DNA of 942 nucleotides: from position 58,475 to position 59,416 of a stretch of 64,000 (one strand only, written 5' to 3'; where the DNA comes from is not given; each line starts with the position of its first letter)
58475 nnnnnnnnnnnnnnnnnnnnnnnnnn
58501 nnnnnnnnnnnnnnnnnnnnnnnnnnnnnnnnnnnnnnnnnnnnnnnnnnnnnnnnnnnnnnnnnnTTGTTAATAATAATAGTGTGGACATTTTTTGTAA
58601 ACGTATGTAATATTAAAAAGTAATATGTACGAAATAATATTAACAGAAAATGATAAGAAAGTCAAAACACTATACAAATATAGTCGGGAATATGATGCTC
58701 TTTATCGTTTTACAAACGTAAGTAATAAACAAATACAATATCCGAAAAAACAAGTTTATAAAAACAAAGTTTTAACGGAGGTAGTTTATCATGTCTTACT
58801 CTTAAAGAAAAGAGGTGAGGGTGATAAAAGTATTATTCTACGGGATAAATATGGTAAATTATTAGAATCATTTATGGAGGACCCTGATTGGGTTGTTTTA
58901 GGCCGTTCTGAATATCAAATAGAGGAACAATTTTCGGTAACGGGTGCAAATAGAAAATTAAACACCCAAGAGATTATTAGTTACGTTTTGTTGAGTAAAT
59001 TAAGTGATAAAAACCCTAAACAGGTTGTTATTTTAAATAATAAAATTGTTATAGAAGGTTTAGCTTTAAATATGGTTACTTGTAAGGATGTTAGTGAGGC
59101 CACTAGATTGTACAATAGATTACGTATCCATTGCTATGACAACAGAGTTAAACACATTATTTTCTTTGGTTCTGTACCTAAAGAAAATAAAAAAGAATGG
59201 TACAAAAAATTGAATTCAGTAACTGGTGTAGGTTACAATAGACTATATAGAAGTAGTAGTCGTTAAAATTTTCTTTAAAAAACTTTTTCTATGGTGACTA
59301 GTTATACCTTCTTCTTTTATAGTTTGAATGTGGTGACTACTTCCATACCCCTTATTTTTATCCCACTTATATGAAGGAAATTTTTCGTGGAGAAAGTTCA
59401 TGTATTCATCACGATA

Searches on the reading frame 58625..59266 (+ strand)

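Call 72: search_protein_families(library=pfam, proteins=[window:58625-59266:+], max_evalue=0.01)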
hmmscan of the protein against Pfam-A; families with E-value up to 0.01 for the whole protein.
window:58625-59266:+ (213 aa): 1 family
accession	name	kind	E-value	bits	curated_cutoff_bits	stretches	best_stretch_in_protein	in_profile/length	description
PF14941.11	OAF_N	-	0.0012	18.9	27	1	90-173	56-136/150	Out at first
